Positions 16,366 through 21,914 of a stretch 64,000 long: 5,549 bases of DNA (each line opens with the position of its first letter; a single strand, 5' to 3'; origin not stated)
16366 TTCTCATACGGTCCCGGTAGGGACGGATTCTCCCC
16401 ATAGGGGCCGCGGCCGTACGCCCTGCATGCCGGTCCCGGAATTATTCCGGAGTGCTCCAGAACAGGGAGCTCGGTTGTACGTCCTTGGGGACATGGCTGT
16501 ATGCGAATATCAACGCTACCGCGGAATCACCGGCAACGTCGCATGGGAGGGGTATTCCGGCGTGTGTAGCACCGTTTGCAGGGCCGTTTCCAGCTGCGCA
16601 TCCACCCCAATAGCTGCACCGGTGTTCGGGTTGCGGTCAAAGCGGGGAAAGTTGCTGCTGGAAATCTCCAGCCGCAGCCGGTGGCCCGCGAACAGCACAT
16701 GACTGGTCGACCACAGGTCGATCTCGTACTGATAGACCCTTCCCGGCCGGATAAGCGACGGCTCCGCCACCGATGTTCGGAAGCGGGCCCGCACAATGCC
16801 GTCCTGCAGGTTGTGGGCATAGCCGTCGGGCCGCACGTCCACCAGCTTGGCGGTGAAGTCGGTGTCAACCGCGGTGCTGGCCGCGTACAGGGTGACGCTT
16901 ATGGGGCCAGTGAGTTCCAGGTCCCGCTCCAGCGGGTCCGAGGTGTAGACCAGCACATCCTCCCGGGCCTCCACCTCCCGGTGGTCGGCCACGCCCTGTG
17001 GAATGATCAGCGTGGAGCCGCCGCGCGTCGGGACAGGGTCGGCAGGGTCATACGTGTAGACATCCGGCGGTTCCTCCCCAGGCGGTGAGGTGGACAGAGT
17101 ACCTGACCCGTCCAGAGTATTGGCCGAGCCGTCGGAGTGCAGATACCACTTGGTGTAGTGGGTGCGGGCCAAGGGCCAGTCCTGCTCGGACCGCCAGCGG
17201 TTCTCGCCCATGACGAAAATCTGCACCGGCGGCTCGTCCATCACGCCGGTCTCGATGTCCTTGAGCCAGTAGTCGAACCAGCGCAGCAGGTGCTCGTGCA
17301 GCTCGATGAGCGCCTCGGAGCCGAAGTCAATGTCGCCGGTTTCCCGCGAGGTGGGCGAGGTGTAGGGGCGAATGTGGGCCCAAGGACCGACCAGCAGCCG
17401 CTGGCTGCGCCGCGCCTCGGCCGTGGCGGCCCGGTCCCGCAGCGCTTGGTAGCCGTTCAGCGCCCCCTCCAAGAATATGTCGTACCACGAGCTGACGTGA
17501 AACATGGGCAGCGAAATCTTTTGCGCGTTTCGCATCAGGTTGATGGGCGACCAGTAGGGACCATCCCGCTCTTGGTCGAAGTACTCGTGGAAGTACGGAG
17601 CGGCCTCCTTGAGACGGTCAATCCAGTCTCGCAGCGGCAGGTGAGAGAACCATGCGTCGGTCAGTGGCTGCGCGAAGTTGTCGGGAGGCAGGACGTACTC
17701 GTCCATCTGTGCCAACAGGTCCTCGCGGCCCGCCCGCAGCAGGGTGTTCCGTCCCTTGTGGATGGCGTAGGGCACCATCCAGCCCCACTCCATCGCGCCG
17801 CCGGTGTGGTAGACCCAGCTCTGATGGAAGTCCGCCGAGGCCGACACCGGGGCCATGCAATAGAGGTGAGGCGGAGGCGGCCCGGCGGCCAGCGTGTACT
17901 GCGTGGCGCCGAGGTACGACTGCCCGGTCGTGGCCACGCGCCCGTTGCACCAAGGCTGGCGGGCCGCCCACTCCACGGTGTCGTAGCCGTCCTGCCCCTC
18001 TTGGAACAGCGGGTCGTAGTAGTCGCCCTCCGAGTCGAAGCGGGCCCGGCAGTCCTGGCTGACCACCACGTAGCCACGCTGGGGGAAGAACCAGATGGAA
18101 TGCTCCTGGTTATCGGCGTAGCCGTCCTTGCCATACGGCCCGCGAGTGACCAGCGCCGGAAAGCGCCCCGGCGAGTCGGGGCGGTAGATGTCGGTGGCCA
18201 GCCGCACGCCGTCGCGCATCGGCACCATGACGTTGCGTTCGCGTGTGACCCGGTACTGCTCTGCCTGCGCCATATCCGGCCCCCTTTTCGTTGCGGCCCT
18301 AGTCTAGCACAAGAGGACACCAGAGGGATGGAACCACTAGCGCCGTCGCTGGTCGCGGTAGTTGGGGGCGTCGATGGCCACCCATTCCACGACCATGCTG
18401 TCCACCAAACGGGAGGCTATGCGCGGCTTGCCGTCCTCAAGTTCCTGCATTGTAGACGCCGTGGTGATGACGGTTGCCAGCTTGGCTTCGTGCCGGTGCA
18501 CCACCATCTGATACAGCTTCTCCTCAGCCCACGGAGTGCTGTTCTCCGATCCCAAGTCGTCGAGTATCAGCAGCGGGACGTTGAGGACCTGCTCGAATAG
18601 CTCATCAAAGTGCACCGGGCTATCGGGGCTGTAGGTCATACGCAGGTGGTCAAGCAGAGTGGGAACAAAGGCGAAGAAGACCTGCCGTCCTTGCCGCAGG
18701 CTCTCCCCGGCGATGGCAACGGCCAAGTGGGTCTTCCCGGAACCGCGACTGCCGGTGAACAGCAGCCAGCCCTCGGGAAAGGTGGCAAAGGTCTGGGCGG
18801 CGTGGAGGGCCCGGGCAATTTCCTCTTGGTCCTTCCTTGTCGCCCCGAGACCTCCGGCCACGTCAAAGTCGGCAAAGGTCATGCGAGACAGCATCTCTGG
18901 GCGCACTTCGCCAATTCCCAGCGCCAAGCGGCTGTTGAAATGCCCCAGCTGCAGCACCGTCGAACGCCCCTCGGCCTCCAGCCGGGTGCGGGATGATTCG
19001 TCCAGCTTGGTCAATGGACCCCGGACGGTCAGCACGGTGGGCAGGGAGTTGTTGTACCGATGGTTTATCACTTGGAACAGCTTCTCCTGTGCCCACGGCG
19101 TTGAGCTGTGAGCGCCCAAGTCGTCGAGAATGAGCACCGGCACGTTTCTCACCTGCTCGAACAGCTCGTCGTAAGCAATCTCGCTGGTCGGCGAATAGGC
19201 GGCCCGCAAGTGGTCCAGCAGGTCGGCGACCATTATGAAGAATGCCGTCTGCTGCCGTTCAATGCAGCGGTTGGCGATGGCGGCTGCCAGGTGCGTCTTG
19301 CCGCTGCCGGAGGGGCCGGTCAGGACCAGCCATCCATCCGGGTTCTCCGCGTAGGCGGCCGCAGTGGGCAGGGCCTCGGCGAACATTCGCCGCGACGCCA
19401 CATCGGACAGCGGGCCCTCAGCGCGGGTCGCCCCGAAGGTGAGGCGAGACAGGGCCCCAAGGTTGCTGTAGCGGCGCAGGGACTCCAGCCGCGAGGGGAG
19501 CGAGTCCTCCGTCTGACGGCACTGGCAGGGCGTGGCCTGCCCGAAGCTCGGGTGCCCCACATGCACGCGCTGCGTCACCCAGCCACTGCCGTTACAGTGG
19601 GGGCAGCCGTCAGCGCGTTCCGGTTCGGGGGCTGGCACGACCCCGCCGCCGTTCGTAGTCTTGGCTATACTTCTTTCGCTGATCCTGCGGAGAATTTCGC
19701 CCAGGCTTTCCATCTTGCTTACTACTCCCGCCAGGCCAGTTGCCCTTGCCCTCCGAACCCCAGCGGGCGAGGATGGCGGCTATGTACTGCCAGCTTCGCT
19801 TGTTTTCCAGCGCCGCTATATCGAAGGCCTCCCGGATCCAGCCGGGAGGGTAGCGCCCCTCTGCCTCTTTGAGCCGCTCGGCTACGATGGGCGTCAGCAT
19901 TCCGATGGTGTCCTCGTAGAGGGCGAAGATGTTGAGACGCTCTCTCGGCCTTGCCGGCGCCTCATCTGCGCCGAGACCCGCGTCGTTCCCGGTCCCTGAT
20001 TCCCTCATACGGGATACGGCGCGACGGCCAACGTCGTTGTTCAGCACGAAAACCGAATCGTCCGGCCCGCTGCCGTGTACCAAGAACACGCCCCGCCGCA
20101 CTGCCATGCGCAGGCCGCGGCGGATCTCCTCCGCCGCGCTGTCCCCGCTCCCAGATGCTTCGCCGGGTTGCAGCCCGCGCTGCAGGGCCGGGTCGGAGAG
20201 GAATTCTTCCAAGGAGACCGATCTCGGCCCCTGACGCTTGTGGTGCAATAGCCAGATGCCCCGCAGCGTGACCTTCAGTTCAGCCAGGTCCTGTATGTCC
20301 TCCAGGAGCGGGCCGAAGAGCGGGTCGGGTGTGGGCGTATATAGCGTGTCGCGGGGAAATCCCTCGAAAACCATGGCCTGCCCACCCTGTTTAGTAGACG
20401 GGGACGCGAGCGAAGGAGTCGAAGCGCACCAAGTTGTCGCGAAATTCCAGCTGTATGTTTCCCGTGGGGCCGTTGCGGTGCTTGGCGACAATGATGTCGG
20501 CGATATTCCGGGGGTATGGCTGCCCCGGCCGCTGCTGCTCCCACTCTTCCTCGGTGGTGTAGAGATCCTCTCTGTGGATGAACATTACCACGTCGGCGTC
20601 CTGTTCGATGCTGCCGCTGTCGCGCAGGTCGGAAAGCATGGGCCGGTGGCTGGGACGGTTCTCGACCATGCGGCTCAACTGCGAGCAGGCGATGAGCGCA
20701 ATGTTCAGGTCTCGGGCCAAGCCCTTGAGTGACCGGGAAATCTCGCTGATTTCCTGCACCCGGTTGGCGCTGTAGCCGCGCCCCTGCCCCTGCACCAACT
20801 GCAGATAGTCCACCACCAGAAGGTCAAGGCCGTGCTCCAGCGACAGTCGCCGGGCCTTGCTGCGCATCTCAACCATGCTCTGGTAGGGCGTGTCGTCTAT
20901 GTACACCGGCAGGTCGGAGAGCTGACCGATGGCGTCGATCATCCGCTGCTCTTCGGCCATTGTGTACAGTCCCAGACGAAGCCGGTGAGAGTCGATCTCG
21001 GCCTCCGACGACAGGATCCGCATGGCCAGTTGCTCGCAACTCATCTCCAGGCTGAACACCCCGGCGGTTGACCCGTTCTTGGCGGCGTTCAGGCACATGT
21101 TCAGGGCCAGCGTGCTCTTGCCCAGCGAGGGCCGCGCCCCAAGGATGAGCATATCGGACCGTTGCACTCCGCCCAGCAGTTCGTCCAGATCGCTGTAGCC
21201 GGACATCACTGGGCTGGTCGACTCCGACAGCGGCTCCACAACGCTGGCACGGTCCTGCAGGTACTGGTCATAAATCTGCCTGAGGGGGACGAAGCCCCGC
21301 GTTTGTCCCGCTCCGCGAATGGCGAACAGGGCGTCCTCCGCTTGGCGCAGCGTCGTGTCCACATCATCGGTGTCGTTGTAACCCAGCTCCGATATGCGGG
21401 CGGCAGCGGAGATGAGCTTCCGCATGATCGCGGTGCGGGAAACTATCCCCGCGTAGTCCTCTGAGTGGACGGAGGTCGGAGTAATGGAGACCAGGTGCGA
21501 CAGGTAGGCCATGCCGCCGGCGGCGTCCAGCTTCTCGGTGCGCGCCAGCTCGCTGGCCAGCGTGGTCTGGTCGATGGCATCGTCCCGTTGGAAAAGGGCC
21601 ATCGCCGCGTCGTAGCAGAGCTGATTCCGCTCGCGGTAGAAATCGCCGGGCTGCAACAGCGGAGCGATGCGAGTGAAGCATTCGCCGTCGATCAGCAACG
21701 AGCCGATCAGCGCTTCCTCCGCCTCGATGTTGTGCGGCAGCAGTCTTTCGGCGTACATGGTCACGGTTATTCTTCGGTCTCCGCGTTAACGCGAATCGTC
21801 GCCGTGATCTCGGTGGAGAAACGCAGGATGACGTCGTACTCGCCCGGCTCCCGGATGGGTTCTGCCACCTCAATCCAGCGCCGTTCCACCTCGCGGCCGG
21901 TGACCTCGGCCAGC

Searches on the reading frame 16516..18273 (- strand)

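Call 43: search_protein_families(library=pfam, proteins=[window:16516-18273:-], max_evalue=0.00001)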
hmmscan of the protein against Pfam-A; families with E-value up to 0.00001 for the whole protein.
window:16516-18273:- (585 aa): 2 families
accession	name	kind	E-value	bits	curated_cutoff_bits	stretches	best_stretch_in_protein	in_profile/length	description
PF02129.25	Peptidase_S15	-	1.1e-58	199.4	23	1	21-301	1-261/262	X-Pro dipeptidyl-peptidase (S15 family)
PF08530.16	PepX_C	-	4e-55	187.5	22.5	1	343-577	2-215/217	X-Pro dipeptidyl-peptidase C-terminal non-catalytic domain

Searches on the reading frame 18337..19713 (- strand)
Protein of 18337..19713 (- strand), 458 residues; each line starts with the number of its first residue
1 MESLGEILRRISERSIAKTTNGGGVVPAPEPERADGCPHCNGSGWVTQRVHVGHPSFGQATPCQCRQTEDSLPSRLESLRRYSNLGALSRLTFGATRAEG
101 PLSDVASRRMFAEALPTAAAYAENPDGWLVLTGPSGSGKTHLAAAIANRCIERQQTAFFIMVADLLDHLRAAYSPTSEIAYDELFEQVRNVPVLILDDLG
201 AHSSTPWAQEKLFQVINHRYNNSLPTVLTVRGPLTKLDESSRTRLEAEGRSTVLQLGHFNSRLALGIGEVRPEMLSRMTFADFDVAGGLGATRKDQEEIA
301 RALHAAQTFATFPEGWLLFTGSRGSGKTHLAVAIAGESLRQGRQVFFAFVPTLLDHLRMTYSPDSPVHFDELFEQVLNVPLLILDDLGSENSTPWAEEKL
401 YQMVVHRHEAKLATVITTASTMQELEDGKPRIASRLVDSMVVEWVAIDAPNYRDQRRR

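Call 43: search_protein_families(library=pfam, proteins=[window:18337-19713:-], max_evalue=0.00001)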
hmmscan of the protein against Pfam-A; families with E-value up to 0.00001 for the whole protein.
window:18337-19713:- (458 aa): 16 families
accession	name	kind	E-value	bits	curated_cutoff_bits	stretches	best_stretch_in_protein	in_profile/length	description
PF01695.23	IstB_IS21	-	5.3e-37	128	24.1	2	129-236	95-198/238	IstB-like ATP binding protein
PF00308.24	Bac_DnaA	-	1.2e-14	55.2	23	1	118-246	29-156/162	Bacterial DnaA ATPAse domain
PF00004.35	AAA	-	2.3e-13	51.2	21.2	1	130-216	2-92/131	ATPase family associated with various cellular activities (AAA)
PF13191.12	AAA_16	-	3.7e-11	44.2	32.6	0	127-202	25-96/167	AAA ATPase domain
PF20720.3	nSTAND3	-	9.8e-09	35.5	27.2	0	126-179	17-68/155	Novel STAND NTPase 3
PF13173.12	AAA_14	-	5.7e-08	33.3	27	0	128-257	4-121/129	AAA domain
PF00910.28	RNA_helicase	-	6e-08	33.6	21.5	0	130-216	2-75/105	RNA helicase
PF04851.21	ResIII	-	9.3e-08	32.6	22.5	0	122-180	19-80/164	Type III restriction enzyme, res subunit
PF02562.22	PhoH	-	2.6e-07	30.8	27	0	130-163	23-56/205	PhoH-like protein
PF24883.2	NPHP3_N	-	5.7e-07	30.3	24.8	0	126-196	22-91/164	Nephrocystin 3, N-terminal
PF13401.12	AAA_22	-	1.4e-06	29.1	27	0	126-159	5-38/130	AAA domain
PF00158.32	Sigma54_activat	-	3.2e-06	27.4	20.2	0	115-218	12-119/168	Sigma-54 interaction domain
PF13604.12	AAA_30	-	6.5e-06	26.4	27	0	119-150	11-42/191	AAA domain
PF05729.18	NACHT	-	6.6e-06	26.5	26.7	0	129-165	3-45/167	NACHT domain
PF00437.27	T2SSE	-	7.4e-06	25.3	24.9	0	104-149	120-165/370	Type II/IV secretion system protein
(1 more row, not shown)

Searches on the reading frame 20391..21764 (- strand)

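Call 37: search_protein_families(library=pfam, proteins=[window:20391-21764:-], max_evalue=0.00001)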
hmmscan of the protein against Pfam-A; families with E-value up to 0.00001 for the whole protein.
window:20391-21764:- (457 aa): 3 families
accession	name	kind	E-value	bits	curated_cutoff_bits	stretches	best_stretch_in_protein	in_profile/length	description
PF03796.21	DnaB_C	-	1.3e-95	320.1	27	1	186-449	2-254/255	DnaB-like helicase C terminal domain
PF00772.26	DnaB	-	8.2e-28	96.9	23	1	9-109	2-102/103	DnaB-like helicase N terminal domain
PF13481.12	AAA_25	-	7.1e-09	36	27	1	193-360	22-187/195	AAA domain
